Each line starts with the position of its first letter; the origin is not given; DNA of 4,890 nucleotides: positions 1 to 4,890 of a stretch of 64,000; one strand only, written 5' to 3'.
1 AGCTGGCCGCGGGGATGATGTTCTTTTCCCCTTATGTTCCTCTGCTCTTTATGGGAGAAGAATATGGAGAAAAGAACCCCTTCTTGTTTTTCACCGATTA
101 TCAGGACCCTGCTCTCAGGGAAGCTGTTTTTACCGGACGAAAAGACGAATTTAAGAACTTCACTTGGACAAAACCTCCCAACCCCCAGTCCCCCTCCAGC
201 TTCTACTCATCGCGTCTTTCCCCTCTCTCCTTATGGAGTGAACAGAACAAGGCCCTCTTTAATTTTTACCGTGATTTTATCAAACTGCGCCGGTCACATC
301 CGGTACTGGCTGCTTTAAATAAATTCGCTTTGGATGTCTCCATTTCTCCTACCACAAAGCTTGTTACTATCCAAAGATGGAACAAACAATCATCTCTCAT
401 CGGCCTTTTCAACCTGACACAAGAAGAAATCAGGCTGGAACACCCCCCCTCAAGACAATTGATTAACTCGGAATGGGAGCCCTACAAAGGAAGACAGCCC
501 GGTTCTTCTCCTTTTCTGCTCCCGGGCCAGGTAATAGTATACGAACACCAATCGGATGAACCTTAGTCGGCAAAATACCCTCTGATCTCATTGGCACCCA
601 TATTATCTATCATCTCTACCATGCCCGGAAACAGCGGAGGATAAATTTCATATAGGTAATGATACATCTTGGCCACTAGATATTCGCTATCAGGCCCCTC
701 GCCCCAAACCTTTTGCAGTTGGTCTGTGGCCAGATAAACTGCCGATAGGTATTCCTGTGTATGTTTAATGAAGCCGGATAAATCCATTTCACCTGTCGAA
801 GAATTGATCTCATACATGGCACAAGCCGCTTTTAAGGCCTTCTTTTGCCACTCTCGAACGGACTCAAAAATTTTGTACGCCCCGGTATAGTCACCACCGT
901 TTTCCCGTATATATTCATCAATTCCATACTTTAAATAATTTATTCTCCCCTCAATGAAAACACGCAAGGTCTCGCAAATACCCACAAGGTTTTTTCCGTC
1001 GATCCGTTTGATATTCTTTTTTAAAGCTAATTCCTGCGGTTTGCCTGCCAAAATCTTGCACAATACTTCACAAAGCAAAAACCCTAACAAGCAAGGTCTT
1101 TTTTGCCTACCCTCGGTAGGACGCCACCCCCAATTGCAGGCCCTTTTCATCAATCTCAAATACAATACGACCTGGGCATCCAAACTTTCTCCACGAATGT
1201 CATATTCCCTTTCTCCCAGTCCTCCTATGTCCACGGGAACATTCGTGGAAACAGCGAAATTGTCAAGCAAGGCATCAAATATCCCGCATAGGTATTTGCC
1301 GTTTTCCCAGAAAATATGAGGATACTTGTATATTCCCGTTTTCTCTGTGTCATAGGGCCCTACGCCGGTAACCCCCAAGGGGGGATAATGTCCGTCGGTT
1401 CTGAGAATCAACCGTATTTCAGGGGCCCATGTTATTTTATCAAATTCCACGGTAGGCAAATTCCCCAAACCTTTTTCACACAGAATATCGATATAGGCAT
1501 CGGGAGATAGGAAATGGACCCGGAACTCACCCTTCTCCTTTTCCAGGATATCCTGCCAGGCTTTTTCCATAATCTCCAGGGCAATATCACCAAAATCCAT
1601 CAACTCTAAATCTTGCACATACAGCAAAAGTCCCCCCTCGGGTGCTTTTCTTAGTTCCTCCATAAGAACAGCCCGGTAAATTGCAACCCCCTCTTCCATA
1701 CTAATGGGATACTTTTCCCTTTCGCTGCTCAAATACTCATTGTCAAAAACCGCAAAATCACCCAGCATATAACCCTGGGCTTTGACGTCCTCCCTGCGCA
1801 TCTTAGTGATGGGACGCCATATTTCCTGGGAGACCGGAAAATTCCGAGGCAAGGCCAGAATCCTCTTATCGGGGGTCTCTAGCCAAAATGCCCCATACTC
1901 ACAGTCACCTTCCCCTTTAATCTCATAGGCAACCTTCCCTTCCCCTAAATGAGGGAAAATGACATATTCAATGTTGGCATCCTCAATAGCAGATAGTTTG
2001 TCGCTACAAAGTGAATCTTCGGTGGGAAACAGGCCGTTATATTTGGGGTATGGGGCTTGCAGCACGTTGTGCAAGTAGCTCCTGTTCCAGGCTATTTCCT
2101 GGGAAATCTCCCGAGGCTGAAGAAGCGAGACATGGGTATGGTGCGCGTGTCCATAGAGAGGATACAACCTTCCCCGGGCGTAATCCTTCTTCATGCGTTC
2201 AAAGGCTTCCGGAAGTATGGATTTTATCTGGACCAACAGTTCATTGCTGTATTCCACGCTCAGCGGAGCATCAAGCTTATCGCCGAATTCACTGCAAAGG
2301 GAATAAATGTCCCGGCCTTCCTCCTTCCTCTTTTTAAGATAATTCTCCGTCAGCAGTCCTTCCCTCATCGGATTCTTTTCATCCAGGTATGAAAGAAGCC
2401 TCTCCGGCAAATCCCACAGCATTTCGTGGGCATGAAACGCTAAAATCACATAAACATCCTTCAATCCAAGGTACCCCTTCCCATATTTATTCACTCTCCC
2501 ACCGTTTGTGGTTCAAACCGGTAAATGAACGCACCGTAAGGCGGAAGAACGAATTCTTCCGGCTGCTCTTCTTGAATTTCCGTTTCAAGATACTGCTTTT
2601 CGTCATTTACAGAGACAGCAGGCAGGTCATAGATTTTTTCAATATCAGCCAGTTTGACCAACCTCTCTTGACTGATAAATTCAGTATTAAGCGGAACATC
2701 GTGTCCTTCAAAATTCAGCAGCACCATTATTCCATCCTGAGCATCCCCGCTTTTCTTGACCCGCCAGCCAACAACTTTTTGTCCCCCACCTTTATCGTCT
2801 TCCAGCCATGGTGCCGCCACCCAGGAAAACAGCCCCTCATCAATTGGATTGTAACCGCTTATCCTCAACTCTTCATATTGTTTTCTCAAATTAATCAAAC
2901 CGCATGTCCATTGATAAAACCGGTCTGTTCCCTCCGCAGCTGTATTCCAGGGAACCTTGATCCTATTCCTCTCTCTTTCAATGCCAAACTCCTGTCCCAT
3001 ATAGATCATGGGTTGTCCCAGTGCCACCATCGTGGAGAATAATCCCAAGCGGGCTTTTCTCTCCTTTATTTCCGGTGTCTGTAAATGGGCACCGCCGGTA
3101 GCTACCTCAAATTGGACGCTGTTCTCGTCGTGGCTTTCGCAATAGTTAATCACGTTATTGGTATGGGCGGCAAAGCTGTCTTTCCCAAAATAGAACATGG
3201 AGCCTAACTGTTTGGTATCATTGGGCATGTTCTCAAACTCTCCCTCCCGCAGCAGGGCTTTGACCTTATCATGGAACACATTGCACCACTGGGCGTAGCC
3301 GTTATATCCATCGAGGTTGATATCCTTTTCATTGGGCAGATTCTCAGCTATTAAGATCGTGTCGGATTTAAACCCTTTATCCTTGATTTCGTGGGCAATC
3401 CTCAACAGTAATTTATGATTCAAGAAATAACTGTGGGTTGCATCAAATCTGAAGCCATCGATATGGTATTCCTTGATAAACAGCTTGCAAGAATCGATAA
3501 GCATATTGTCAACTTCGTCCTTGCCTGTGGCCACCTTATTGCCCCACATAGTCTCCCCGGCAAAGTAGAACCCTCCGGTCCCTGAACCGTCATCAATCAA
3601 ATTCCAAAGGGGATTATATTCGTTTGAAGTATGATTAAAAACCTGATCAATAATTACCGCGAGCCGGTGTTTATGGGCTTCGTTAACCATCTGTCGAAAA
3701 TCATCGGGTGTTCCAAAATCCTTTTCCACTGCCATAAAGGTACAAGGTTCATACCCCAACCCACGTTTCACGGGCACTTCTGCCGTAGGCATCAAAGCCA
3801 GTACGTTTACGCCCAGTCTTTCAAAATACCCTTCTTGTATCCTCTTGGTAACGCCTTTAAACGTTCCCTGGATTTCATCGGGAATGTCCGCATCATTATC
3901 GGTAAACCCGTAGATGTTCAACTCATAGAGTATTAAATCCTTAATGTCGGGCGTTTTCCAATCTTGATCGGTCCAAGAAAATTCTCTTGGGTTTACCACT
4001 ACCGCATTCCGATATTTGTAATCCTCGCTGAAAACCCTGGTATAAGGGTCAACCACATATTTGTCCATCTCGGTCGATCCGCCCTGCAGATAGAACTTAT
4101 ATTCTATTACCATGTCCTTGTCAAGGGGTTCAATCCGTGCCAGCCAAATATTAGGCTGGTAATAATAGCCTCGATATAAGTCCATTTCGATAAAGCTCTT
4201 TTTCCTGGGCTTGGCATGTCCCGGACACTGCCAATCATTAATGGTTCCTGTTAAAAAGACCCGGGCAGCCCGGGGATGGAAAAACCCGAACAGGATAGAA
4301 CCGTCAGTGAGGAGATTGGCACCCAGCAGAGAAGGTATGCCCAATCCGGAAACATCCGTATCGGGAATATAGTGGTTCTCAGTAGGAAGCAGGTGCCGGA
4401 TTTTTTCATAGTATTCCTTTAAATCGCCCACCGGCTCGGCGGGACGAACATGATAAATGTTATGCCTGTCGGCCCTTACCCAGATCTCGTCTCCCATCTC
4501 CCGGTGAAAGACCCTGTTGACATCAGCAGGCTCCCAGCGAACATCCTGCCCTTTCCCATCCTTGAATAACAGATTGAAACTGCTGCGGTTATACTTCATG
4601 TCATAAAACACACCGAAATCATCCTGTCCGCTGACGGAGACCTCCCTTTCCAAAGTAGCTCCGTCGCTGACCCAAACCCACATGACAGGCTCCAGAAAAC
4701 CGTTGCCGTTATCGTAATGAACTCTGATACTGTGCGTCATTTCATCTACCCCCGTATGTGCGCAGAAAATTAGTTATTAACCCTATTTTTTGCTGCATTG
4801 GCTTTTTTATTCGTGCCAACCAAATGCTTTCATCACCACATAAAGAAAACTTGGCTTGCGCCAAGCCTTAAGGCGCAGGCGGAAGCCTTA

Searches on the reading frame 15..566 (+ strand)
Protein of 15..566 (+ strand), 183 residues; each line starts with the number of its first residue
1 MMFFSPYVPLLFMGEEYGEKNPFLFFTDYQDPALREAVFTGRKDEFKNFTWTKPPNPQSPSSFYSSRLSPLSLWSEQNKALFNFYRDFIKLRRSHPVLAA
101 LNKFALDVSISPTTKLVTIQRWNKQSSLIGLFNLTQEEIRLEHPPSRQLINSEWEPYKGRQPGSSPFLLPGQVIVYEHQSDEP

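Call 8: search_protein_families(library=pfam, proteins=[window:15-566:+])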
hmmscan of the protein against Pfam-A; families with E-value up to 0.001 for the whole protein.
window:15-566:+ (183 aa): 1 family
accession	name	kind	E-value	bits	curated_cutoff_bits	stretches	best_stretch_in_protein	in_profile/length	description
PF11941.14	DUF3459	-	4.5e-09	37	22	1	84-161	1-82/90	Domain of unknown function (DUF3459)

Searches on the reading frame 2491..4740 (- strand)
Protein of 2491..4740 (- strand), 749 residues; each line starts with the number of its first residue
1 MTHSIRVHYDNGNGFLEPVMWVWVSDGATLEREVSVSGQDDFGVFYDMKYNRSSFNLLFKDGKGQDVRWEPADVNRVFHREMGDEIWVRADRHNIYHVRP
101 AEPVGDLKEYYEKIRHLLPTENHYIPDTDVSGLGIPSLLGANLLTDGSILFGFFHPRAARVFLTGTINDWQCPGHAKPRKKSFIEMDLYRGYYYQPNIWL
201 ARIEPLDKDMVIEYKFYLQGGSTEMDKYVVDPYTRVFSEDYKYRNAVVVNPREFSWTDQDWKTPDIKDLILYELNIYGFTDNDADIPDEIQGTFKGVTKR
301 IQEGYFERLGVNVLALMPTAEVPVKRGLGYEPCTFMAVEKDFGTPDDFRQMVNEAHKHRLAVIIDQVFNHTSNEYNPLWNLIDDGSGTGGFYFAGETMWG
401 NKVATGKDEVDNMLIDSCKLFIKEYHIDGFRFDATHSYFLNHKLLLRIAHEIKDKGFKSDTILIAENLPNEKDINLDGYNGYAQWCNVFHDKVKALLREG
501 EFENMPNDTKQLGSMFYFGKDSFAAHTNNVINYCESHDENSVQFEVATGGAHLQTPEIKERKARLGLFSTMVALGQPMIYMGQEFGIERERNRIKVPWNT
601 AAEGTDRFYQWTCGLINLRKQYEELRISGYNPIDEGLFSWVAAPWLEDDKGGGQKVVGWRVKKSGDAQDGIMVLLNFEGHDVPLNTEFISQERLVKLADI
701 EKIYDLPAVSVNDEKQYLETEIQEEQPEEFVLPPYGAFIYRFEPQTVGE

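Call 3: search_protein_families(library=pfam, proteins=[window:2491-4740:-])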
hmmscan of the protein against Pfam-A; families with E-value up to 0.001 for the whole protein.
window:2491-4740:- (749 aa): 2 families
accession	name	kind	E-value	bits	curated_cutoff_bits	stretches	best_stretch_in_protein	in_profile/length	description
PF00128.31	Alpha-amylase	-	5.4e-24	85.7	22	2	280-376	15-97/446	Alpha amylase, catalytic domain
PF03714.20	PUD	-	1.2e-08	36.1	25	1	5-96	2-96/97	Bacterial pullanase-associated domain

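Call 5: search_protein_families(library=ncbifam, proteins=[window:2491-4740:-])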
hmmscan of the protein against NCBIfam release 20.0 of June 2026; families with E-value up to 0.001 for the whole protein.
window:2491-4740:- (749 aa): 31 families (the best 25 are shown)
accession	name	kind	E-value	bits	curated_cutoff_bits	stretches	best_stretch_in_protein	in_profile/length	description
TIGR02402.1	trehalose_TreZ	equivalog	1.2e-48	165.8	538.8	1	199-523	32-342/545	malto-oligosyltrehalose trehalohydrolase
TIGR02100.1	glgX_debranch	equivalog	5.8e-33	113.9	640.9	1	244-539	131-450/688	glycogen debranching protein GlgX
NF003811.1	PRK05402.1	equivalog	2.7e-31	108.8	741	1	148-438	30-306/619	1,4-alpha-glucan branching protein GlgB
NF008967.0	PRK12313.1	equivalog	1.1e-30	106.6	577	1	140-437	28-313/633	1,4-alpha-glucan branching protein GlgB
TIGR02104.1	pulA_typeI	equivalog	4.2e-27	94.5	504.5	2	212-434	71-320/605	type I pullulanase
NF002983.0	PRK03705.1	equivalog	2.6e-22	78.7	901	1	247-521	129-428/658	glycogen debranching protein GlgX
NF041321.1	Alpha-amyl_MalA_Halo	equivalog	3.5e-20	72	875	1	267-629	258-592/666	alpha-amylase MalA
TIGR01515.1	branching_enzym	equivalog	9.8e-20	70.6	463.95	1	151-438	32-295/607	1,4-alpha-glucan branching enzyme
TIGR02456.1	treS_nterm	equivalog_domain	1.7e-19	69.7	678.35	1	267-376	4-106/539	maltose alpha-D-glucosyltransferase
NF041090.1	Cyc-maltodext_AglB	equivalog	5.7e-19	68.3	540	1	292-633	62-380/470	cyclomaltodextrinase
NF011294.0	PRK14706.1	equivalog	5.1e-18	64.7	1284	1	138-438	29-314/642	1,4-alpha-glucan branching enzyme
NF051899.1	BetGalacBglAAgro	equivalog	2.2e-17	62.7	900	1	277-375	14-105/537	beta-galactosidase BglA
TIGR02403.1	trehalose_treC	equivalog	2.4e-17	62.8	799.05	1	270-393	6-122/544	alpha,alpha-phosphotrehalase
NF009221.0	PRK12568.1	equivalog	5e-17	61.2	1270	1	149-438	155-428/745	1,4-alpha-glucan branching enzyme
TIGR02103.1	pullul_strch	subfamily_domain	1e-14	53.6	697.6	2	347-434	406-500/900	pullulanase-type alpha-1,6-glucosidase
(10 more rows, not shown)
